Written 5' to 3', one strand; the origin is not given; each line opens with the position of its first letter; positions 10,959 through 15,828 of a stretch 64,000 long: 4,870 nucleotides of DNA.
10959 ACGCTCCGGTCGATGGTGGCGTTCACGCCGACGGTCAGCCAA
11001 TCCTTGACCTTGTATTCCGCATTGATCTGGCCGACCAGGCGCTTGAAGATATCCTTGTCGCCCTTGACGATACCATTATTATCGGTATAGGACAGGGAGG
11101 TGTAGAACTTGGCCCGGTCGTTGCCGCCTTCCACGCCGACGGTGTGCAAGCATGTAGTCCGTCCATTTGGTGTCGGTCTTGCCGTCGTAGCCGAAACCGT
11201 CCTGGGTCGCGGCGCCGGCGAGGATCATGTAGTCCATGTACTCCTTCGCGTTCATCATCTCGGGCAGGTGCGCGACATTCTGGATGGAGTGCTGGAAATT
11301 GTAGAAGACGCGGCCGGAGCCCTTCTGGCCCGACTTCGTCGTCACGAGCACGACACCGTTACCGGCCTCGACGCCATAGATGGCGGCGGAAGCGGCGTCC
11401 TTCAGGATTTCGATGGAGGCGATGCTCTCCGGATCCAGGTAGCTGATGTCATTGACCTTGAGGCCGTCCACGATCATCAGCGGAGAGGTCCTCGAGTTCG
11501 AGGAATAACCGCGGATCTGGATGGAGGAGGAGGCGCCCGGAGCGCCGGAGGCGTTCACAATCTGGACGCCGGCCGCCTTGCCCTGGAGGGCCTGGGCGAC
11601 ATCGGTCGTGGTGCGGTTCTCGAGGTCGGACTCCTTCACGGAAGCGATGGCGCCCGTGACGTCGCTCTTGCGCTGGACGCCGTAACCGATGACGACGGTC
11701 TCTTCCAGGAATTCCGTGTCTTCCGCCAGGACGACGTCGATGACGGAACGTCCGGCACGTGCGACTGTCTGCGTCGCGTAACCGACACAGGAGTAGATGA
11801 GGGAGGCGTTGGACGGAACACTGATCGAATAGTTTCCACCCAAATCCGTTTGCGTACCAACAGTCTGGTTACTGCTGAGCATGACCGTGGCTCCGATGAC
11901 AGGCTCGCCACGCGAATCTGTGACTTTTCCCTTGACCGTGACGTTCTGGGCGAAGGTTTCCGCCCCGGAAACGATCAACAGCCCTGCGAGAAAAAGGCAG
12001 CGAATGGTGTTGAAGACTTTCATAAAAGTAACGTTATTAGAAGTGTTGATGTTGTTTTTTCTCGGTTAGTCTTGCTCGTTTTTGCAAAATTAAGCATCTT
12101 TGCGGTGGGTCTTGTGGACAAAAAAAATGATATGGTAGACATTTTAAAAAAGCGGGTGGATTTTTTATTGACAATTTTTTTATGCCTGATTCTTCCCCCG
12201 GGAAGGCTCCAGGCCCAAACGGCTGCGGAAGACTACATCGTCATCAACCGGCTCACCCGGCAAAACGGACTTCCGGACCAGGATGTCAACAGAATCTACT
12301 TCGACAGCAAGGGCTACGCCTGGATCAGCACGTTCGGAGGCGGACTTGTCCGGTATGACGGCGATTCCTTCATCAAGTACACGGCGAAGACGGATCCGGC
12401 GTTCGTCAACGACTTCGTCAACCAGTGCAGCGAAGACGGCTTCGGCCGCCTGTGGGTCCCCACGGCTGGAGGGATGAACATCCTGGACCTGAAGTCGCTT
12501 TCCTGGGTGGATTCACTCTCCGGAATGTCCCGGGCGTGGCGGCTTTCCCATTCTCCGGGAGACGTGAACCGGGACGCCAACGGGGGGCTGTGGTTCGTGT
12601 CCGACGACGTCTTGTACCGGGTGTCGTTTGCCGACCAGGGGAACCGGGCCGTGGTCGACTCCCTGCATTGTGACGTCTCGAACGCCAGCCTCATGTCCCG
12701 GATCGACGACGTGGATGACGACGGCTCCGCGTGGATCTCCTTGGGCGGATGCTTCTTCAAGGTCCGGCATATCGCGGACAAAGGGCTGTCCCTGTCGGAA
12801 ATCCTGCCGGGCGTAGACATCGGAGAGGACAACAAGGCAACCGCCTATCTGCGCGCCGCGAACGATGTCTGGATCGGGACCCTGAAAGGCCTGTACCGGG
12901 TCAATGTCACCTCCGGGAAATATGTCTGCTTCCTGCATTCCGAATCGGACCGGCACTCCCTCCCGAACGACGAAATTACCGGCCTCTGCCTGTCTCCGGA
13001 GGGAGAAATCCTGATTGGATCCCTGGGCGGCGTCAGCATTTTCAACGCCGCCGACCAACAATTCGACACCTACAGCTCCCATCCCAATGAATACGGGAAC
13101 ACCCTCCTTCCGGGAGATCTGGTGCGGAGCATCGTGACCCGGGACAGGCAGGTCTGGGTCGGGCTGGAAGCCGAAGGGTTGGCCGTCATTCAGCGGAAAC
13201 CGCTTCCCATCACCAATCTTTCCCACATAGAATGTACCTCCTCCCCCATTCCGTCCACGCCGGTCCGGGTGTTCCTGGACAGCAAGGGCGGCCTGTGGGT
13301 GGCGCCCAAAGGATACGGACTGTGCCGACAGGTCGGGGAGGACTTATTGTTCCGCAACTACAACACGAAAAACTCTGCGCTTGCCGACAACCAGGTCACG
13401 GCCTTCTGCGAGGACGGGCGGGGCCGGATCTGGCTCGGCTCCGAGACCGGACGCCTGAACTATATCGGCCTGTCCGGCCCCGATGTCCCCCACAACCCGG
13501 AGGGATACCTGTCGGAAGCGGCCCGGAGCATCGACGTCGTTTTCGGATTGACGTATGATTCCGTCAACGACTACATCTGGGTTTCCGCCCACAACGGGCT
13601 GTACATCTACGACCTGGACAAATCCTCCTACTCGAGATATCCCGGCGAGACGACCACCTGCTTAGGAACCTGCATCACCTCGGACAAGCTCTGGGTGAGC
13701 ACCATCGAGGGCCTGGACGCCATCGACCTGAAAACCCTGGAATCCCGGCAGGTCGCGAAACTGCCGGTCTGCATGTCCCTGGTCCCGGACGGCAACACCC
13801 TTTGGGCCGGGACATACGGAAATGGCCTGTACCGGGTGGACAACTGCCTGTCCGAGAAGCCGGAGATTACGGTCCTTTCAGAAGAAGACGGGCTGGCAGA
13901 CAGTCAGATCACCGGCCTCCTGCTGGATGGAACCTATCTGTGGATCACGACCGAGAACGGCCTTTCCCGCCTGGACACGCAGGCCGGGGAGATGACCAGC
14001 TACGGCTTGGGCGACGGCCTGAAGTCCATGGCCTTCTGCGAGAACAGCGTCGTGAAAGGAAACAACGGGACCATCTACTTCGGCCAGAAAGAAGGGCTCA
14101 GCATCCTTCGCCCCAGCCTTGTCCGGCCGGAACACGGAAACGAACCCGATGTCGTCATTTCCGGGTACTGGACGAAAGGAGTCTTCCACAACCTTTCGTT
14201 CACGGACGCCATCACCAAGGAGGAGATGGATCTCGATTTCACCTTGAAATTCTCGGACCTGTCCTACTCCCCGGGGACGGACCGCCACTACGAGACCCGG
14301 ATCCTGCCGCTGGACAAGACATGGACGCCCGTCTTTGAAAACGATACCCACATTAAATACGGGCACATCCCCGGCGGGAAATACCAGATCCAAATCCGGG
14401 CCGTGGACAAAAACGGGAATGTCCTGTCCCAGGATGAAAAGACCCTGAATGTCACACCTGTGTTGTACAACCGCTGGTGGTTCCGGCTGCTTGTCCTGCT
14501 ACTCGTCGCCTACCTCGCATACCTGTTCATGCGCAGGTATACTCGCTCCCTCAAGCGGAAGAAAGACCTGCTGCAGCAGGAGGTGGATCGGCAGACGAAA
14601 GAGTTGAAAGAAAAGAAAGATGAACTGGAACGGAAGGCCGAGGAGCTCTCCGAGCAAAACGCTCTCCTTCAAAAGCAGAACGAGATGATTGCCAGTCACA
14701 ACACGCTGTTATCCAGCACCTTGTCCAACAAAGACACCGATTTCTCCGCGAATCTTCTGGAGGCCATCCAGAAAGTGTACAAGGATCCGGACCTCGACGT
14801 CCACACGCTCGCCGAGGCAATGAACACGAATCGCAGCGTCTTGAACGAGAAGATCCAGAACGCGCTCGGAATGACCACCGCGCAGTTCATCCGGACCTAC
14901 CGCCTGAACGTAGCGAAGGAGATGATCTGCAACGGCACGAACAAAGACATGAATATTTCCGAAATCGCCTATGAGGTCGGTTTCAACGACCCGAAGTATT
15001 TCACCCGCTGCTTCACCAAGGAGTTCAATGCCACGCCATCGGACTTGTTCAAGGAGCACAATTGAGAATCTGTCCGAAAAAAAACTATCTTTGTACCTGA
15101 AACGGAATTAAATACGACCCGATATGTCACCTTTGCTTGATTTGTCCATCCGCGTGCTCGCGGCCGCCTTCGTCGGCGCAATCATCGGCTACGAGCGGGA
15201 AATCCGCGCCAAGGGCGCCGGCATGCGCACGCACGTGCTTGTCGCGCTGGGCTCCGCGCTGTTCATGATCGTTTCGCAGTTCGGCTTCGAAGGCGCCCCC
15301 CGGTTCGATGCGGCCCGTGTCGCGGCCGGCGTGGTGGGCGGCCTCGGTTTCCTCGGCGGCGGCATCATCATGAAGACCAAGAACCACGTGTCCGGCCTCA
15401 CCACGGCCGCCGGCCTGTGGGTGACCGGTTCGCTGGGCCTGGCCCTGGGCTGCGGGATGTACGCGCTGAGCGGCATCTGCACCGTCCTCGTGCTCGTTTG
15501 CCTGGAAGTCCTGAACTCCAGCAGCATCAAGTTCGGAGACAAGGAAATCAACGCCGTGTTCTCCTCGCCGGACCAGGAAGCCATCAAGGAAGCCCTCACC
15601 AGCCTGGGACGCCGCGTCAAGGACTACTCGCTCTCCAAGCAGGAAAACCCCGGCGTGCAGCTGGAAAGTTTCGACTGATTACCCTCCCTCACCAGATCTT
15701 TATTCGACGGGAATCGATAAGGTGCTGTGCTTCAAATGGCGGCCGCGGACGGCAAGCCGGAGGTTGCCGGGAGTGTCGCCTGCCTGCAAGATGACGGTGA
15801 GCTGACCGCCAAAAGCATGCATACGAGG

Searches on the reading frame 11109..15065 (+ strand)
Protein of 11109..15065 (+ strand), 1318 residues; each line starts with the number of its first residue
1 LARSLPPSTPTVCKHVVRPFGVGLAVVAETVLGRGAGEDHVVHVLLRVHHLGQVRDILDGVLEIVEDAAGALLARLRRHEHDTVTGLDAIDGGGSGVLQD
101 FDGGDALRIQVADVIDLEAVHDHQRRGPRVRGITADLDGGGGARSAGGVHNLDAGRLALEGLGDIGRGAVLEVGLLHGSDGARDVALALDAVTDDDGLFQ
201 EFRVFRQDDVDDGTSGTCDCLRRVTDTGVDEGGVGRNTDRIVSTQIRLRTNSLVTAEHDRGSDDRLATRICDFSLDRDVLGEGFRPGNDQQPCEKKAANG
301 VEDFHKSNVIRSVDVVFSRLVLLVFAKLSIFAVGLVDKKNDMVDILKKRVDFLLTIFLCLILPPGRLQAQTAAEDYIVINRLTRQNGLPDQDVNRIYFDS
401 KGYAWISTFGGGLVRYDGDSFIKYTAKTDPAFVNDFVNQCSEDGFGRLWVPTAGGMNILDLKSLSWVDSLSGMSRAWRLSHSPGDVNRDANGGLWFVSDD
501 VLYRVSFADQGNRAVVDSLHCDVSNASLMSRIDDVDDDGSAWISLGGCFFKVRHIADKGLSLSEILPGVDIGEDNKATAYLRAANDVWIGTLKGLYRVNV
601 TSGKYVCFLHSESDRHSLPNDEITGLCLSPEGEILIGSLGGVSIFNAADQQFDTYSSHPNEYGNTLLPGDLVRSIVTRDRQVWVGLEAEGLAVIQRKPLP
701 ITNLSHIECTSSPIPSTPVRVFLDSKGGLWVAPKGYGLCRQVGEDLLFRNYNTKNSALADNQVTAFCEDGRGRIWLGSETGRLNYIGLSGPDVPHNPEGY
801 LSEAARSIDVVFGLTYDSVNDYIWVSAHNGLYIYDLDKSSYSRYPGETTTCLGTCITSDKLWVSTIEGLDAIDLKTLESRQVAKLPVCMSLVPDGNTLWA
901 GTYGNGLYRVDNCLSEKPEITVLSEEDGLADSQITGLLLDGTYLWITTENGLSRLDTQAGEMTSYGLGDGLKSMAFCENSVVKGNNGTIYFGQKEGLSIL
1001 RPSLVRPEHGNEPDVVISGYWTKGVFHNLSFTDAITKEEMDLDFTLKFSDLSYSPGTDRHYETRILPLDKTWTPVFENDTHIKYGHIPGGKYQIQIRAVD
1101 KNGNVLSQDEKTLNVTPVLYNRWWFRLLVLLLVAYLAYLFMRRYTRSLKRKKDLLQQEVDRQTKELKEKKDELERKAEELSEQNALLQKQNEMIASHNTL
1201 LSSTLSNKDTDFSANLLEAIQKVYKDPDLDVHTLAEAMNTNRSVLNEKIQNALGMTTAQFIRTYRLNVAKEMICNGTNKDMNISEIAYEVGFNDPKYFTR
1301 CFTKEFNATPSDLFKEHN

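Call 46: search_protein_families(library=pfam, proteins=[window:11109-15065:+], max_evalue=0.00001)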
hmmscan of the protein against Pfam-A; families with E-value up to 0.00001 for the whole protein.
window:11109-15065:+ (1318 aa): 4 families
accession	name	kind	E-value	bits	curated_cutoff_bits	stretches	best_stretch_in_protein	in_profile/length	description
PF07494.17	Reg_prop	-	6.4e-19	66.1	20.4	0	758-779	2-23/24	Two component regulator propeller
PF12833.13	HTH_18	-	2.3e-18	66.7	33.6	1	1234-1315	1-79/80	Helix-turn-helix domain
PF00165.29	HTH_AraC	-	1.1e-08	35.5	26.6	1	1279-1313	7-40/42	Bacterial regulatory helix-turn-helix proteins, AraC family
PF07495.19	Y_Y_Y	-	2.3e-07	31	26.6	1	1053-1116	2-63/65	Y_Y_Y domain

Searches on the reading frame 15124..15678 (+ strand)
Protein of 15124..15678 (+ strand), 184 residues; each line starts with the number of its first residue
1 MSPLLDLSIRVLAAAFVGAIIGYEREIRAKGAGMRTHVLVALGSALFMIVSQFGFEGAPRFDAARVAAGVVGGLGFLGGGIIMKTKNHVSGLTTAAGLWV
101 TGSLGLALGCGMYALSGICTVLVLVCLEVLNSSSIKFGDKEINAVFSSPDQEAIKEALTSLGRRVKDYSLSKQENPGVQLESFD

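Call 46: search_protein_families(library=pfam, proteins=[window:15124-15678:+], max_evalue=0.00001)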
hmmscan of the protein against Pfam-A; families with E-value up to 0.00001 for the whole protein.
window:15124-15678:+ (184 aa): 1 family
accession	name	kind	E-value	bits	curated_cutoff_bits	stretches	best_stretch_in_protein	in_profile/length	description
PF02308.21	MgtC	-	3.9e-36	124.5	31.4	1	12-131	2-116/121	MgtC family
